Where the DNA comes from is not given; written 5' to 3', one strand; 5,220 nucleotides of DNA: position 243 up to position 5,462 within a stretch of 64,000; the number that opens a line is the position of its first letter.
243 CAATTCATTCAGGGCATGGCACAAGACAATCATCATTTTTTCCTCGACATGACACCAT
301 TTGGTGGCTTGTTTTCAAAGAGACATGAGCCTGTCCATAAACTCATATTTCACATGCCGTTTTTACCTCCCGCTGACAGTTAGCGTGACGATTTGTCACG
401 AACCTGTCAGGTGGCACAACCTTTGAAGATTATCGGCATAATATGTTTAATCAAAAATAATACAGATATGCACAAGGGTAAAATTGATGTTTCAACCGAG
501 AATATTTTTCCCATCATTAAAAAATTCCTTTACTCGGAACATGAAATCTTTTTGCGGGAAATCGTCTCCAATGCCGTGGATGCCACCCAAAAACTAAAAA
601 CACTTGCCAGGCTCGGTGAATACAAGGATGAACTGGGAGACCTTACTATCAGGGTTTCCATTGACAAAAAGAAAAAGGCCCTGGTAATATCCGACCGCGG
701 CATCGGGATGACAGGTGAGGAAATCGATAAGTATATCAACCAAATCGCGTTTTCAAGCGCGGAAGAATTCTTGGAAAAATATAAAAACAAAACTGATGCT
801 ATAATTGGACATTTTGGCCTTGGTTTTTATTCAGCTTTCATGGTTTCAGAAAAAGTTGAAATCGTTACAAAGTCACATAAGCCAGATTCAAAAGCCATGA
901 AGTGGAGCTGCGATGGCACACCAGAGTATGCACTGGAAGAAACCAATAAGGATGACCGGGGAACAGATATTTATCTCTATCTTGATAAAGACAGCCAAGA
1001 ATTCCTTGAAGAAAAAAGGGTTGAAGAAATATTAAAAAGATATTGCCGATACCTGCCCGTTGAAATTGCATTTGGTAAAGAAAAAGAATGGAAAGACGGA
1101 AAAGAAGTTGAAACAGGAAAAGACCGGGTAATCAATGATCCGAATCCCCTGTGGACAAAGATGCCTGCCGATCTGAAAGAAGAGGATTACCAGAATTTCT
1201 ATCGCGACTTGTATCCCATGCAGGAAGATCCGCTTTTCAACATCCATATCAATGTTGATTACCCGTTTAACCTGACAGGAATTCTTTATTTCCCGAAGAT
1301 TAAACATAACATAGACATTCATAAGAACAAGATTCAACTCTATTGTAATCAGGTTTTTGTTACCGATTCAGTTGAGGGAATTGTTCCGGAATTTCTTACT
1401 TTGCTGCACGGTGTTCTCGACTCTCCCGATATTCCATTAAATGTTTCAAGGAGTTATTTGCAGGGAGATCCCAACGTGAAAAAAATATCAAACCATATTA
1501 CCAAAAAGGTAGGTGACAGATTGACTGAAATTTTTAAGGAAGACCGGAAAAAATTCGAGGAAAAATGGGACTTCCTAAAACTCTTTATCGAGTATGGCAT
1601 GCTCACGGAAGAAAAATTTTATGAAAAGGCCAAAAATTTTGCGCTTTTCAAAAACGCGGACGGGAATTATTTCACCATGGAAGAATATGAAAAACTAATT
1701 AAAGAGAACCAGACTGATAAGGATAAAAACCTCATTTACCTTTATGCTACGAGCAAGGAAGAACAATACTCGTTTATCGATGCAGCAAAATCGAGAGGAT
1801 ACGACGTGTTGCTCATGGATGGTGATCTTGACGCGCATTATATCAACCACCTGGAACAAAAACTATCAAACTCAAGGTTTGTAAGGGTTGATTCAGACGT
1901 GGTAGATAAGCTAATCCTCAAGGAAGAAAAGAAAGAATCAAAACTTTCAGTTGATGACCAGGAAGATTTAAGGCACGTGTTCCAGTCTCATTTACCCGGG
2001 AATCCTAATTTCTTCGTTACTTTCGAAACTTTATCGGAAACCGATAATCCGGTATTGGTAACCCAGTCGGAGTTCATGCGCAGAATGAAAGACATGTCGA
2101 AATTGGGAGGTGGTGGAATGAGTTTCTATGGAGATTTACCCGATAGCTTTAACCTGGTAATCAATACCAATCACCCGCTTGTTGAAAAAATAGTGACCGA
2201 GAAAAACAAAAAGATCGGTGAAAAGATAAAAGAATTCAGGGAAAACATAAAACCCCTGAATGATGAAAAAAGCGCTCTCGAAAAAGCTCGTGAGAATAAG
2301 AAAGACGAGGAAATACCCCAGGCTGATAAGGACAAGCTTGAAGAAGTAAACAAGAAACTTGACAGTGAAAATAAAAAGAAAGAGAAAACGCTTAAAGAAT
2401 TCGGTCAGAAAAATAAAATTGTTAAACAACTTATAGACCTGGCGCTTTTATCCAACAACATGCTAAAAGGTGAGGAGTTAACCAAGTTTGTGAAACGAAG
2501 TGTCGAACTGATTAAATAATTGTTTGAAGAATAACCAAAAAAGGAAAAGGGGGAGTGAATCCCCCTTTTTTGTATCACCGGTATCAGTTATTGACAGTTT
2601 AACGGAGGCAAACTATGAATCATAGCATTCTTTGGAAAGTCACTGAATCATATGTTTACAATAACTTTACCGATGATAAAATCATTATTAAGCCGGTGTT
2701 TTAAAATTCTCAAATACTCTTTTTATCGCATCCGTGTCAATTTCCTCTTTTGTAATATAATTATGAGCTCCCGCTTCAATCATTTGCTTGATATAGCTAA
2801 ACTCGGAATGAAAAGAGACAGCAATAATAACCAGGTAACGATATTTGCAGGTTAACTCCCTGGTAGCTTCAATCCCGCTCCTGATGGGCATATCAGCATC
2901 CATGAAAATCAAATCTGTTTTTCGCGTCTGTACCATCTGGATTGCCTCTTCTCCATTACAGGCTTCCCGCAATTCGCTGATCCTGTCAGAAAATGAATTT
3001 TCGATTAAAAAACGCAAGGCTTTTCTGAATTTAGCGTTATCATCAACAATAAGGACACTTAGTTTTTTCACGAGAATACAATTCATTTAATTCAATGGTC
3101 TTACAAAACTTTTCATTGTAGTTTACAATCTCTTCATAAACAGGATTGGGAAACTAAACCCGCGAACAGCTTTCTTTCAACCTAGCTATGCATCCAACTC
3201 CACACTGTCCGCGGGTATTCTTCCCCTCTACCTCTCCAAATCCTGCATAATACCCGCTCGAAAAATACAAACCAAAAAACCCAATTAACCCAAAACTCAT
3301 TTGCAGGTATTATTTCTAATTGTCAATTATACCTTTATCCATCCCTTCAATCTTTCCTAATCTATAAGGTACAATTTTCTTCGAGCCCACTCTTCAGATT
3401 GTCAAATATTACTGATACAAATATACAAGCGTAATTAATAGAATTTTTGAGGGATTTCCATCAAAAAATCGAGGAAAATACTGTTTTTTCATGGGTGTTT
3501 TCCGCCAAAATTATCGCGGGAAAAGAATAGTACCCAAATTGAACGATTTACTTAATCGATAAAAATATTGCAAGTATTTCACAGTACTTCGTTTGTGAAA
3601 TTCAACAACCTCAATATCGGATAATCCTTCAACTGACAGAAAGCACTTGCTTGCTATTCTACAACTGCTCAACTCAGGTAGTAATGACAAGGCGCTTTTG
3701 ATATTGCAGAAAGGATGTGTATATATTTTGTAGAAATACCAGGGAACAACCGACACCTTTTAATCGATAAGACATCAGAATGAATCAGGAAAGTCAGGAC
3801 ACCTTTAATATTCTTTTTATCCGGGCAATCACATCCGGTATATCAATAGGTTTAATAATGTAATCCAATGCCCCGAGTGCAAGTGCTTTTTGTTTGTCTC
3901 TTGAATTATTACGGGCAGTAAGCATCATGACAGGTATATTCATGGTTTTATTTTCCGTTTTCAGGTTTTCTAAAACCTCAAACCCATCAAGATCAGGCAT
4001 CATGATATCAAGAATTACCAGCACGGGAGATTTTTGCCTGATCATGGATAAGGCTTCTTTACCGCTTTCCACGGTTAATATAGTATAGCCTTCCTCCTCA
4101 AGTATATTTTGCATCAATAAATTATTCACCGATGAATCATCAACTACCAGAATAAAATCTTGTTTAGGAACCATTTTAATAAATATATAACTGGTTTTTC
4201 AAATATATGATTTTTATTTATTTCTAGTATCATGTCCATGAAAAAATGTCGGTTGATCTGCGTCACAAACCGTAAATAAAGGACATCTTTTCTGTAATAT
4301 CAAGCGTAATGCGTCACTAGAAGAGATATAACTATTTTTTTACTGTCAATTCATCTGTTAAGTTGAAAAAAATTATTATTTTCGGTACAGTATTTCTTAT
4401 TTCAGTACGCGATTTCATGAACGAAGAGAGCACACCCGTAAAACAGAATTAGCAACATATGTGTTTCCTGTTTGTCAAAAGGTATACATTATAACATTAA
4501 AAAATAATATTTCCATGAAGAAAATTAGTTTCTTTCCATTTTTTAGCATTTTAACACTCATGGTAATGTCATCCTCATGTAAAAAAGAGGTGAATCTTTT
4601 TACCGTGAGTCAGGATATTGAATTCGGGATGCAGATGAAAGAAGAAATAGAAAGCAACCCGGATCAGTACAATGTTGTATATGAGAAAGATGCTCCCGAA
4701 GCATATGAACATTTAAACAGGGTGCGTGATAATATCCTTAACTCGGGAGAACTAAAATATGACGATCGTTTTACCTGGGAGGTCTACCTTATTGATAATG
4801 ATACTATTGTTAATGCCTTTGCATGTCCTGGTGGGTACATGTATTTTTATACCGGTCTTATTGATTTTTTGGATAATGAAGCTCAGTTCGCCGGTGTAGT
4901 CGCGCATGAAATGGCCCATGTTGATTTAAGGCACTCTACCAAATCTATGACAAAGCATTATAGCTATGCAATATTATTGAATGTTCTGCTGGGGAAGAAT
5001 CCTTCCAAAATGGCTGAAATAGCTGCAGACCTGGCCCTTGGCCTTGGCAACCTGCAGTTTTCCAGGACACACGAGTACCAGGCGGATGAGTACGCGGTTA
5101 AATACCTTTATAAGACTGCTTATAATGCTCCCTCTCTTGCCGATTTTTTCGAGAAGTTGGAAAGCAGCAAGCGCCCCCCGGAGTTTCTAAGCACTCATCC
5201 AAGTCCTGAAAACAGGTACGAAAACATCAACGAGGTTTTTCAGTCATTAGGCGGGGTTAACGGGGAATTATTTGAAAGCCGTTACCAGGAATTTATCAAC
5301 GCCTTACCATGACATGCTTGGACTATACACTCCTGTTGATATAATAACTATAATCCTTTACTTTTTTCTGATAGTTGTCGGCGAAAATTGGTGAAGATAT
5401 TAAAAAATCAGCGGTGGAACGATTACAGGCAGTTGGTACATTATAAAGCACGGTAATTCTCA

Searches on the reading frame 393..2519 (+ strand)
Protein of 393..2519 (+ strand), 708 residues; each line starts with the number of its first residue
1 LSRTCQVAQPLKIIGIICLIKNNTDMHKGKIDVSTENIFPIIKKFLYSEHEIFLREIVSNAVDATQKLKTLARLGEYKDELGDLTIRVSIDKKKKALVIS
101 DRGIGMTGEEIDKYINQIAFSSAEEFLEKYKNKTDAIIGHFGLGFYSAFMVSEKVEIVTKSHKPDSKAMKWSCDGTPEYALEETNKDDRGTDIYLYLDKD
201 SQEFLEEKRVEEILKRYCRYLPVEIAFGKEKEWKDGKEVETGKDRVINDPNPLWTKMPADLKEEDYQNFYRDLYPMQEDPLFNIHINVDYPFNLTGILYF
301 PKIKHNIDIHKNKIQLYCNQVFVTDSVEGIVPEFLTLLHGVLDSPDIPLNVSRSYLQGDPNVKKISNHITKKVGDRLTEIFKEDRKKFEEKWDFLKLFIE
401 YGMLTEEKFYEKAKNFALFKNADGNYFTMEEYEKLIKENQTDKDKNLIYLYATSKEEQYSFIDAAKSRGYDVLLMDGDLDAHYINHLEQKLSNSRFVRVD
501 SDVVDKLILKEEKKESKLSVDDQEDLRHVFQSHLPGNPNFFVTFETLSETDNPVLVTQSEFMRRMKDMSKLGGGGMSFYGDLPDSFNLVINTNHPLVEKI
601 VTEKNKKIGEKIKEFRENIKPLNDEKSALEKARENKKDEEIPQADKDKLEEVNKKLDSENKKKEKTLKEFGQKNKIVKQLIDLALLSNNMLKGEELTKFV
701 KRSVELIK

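Call 13: search_protein_families(library=pfam, proteins=[window:393-2519:+])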
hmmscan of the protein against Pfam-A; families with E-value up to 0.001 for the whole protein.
window:393-2519:+ (708 aa): 3 families
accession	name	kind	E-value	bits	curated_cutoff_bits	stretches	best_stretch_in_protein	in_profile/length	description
PF00183.23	HSP90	-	2e-47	162.8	24.4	1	234-607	70-447/518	Hsp90 protein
PF13589.12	HATPase_c_3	-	8.4e-12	45.7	25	1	51-173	4-105/137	Histidine kinase-, DNA gyrase B-, and HSP90-like ATPase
PF02518.31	HATPase_c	-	1.9e-07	32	26.4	1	52-199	4-109/111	Histidine kinase-, DNA gyrase B-, and HSP90-like ATPase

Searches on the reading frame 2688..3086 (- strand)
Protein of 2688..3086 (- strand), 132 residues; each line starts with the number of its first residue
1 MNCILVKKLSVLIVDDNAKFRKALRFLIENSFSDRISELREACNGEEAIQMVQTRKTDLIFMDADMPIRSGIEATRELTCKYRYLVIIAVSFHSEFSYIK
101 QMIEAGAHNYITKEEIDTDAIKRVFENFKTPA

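Call 36: search_protein_families(library=pfam, proteins=[window:2688-3086:-])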
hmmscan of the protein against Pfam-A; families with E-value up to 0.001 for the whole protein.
window:2688-3086:- (132 aa): 2 families
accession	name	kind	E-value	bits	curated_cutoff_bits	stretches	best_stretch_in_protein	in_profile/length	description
PF00072.30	Response_reg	-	1.2e-23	83.8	30.2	1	11-118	1-104/111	Response regulator receiver domain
PF21194.3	TadZ-like_ARD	-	0.00017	22.4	27.4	1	8-86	2-76/108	TadZ-like, receiver domain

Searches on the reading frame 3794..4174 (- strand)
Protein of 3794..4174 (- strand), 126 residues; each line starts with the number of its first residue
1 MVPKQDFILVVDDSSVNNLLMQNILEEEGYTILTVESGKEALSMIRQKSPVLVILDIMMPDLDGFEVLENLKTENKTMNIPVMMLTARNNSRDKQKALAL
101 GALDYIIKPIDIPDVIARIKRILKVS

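Call 13: search_protein_families(library=pfam, proteins=[window:3794-4174:-])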
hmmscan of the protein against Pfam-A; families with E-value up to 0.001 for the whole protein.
window:3794-4174:- (126 aa): 1 family
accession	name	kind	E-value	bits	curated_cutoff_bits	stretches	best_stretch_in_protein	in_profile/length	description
PF00072.30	Response_reg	-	9e-31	106.8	30.2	1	8-120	1-111/111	Response regulator receiver domain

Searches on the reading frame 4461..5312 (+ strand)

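Call 13: search_protein_families(library=pfam, proteins=[window:4461-5312:+])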
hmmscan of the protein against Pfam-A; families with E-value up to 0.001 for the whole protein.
window:4461-5312:+ (283 aa): 1 family
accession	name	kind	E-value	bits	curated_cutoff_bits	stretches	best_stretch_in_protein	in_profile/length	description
PF01435.24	Peptidase_M48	-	3e-32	112.4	20.3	1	85-258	7-184/186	Peptidase family M48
